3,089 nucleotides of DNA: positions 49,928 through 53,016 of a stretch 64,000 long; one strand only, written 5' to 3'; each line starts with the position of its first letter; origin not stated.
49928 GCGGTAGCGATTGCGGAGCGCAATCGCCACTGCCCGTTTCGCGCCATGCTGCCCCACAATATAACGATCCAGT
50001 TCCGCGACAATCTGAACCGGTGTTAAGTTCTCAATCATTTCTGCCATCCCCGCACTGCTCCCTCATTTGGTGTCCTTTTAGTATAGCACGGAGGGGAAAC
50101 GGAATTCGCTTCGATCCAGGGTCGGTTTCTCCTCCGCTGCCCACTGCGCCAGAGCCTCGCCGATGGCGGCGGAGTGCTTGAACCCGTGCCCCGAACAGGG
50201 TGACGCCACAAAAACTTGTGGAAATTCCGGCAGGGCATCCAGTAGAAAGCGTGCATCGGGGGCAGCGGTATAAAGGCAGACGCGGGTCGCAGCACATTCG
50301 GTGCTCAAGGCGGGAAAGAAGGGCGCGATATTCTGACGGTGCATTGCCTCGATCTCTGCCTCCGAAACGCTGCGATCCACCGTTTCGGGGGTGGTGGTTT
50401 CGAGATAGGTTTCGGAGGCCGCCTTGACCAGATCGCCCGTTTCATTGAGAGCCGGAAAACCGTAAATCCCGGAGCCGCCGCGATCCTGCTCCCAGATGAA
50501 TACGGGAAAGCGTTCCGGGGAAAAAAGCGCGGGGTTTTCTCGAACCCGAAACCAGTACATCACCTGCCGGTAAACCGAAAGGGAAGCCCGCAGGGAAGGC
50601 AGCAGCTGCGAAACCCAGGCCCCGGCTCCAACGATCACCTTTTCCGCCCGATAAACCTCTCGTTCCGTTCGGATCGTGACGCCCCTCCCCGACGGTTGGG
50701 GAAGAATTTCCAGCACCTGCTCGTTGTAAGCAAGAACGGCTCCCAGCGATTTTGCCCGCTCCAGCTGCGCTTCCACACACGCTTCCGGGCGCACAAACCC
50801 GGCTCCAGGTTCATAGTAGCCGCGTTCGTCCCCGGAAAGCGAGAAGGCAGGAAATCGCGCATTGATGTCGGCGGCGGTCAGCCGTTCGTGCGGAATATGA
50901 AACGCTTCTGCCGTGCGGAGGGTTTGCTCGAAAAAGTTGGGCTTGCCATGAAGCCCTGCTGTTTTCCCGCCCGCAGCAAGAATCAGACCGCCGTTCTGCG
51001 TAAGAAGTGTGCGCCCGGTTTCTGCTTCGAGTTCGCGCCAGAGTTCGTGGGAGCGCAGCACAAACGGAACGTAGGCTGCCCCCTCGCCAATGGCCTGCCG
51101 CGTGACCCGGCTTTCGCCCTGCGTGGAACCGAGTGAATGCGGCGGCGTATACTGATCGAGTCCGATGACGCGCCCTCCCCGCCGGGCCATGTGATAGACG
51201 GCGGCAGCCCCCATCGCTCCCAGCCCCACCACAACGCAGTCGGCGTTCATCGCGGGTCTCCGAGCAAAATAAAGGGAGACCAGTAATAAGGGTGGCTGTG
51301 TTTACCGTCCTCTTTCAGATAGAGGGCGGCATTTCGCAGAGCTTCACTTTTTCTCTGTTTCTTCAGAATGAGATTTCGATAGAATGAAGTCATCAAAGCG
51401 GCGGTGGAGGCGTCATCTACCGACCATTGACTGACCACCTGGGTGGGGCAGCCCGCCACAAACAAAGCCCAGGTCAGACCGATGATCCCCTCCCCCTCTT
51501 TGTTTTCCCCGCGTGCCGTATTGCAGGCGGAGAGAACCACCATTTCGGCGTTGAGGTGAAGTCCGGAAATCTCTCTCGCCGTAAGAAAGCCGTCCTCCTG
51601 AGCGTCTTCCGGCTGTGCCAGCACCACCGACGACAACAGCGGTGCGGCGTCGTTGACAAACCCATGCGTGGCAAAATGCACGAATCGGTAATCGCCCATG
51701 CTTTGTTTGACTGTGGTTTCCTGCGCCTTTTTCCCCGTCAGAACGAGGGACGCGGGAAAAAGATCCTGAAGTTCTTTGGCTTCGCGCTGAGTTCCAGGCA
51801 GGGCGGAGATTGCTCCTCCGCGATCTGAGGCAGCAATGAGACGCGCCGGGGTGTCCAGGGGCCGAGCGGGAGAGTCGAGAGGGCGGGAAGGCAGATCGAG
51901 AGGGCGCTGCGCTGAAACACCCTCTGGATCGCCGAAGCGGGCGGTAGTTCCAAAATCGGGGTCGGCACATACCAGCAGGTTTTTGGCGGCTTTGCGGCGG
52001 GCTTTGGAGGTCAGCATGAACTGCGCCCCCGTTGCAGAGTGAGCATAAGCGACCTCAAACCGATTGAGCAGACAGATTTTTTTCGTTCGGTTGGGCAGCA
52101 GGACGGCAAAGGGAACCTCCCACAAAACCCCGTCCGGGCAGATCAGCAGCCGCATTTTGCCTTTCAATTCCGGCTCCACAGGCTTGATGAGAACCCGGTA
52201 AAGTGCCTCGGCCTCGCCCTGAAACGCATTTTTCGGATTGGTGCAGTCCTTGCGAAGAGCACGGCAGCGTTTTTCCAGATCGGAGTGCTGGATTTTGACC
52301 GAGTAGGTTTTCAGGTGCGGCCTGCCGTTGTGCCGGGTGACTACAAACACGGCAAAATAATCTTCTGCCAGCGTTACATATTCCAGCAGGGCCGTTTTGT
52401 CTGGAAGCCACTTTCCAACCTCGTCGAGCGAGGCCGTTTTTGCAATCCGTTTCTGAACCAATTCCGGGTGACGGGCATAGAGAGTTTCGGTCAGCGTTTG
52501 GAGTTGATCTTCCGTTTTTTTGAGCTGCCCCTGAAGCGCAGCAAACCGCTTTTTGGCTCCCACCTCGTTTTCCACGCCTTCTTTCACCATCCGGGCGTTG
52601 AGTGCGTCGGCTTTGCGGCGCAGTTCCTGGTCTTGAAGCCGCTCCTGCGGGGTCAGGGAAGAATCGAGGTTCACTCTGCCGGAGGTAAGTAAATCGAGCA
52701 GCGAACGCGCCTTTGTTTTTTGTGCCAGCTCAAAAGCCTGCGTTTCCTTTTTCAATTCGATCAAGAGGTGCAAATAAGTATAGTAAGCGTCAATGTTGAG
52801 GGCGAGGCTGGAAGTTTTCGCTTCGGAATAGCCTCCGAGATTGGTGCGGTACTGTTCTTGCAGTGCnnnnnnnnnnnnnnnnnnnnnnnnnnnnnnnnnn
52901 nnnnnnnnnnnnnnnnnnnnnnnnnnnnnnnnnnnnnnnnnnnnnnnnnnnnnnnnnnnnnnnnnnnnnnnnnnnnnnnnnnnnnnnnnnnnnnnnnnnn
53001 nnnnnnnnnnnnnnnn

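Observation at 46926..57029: Co-oriented, tightly packed cluster: nucleotide cyclase-STAND-TPR, TPR-CHAT protease, FAD oxidoreductase and an orphan HslU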

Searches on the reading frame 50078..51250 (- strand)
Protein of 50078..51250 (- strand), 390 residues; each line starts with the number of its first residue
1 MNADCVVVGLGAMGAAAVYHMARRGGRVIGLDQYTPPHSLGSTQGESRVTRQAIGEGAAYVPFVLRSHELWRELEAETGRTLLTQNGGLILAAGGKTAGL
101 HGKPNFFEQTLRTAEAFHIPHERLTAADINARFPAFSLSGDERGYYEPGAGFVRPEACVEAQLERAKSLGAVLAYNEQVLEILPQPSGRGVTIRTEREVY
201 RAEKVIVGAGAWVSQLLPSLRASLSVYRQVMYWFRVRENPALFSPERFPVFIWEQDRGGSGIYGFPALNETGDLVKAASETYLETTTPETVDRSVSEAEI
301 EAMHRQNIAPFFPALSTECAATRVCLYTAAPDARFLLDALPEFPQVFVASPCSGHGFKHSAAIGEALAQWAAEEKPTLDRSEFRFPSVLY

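Call 3: search_protein_families(library=pfam, proteins=[window:50078-51250:-], max_evalue=0.01)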
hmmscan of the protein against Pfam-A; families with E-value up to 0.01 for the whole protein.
window:50078-51250:- (390 aa): 2 families
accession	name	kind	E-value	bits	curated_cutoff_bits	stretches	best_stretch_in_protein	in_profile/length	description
PF01266.30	DAO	-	9.1e-49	167.3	27.9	1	4-370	1-353/353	FAD dependent oxidoreductase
PF01593.30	Amino_oxidase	-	0.004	16.9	19.8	1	156-218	203-266/443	Flavin containing amine oxidoreductase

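Call 4: search_protein_families(library=ncbifam, proteins=[window:50078-51250:-], max_evalue=0.01)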
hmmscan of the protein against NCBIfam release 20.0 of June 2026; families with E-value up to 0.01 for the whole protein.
window:50078-51250:- (390 aa): 18 families
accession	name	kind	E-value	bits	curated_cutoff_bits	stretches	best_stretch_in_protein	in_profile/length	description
NF008425.0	PRK11259.1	equivalog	2e-128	428.5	257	1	1-384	3-371/377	N-methyl-L-tryptophan oxidase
TIGR01377.1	soxA_mon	subfamily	1e-73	248.4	479.65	1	4-384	2-371/381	amino oxidase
TIGR03364.1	HpnW_proposed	hypoth_equivalog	6.2e-14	51.8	285.1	1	4-240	2-224/365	TIGR03364 family FAD-dependent oxidoreductase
TIGR02352.1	thiamin_ThiO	equivalog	8.6e-09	34.9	250.8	1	61-232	58-224/351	glycine oxidase ThiO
NF002480.1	PRK01747.1-1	equivalog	1.2e-08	33.8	540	1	3-228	249-467/645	bifunctional tRNA (5-methylaminomethyl-2-thiouridine)(34)-methyltransferase MnmC2/FAD-dependent 5-carboxymethylaminomethyl-2-thiouridine(34)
TIGR03197.1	MnmC_Cterm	equivalog_domain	2.8e-06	26.7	174.2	1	6-224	3-214/400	FAD-dependent 5-carboxymethylaminomethyl-2-thiouridine(34) oxidoreductase MnmC1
TIGR02032.1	GG-red-SF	subfamily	8.2e-06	25.7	158.8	1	4-34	2-32/297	geranylgeranyl reductase family protein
NF001933.0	PRK00711.1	subfamily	1.1e-05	24.7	383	1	160-227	205-271/429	D-amino acid dehydrogenase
NF005511.0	PRK07121.1-4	equivalog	0.0012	17.4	466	1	2-35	20-53/553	FAD-binding protein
NF005513.0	PRK07121.1-6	equivalog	0.0012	17.4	608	1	1-33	5-37/533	FAD-binding protein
TIGR02485.1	CobZ_N-term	equivalog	0.0017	17.2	372.55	0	4-91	3-89/437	FAD-dependent tricarballylate dehydrogenase TcuA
TIGR01373.1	soxB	subfamily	0.0026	16.7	529.45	0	4-215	32-242/407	sarcosine oxidase subunit beta family protein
TIGR03377.1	glycerol3P_GlpA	equivalog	0.0029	16.2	552.8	0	104-216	92-207/530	anaerobic glycerol-3-phosphate dehydrogenase subunit GlpA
NF040505.1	ArsO_flavin_mono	equivalog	0.0031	17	425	0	188-222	104-138/346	ArsO family NAD(P)H-dependent flavin-containing monooxygenase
NF050086.1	pipecolate_AmaA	exception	0.0032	16.2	600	0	150-224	176-248/425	L-pipecolate oxidase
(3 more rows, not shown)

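Call 62: search_protein_families(library=padloc, proteins=[window:50081-51250:-], max_evalue=0.001)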
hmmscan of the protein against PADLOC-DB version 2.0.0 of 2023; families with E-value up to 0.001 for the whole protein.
window:50081-51250:- (390 aa): 0 families

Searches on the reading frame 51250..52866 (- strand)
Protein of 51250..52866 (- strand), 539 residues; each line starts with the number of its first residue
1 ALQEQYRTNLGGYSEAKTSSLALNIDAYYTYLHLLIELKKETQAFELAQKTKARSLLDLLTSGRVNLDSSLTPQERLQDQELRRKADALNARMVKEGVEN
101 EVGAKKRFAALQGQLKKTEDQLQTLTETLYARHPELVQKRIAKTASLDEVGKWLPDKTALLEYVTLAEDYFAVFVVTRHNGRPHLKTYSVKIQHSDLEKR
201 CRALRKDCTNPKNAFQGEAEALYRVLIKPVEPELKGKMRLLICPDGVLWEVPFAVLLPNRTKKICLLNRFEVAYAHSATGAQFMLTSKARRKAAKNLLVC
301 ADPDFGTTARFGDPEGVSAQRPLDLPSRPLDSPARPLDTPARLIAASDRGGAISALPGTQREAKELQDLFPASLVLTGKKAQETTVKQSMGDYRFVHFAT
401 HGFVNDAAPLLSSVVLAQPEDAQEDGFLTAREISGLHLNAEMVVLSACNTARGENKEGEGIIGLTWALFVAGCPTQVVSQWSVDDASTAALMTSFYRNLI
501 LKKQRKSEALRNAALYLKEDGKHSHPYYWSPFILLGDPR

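Call 73: search_protein_representatives(protein=window:51250-52866:-)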
Query: 539 residues. Proteins with E-value up to 0.001 (for the whole library): 111047; up to 1e-10: 80922; up to 1e-30: 16273. The best 150 are listed.
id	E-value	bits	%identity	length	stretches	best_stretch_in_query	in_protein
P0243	2.5e-198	676.3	61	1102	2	2-342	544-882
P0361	5.0e-192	655.5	59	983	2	2-342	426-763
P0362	1.7e-177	607.5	52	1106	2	4-341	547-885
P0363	1.6e-174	597.7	56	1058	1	1-538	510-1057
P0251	5.2e-174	596.0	58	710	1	2-536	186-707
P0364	1.9e-173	594.2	52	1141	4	3-347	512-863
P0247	4.0e-173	593.1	53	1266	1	3-539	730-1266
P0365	5.1e-173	592.7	55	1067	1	4-538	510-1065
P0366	1.4e-168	578.1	52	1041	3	2-344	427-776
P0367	1.9e-168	577.7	54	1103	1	1-537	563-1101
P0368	1.1e-167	575.2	53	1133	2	2-345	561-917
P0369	1.1e-167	575.2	52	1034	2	320-537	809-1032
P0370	4.1e-167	573.3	54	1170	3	1-344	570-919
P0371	2.3e-166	570.8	52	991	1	1-538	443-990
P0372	3.8e-165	566.8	53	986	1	3-538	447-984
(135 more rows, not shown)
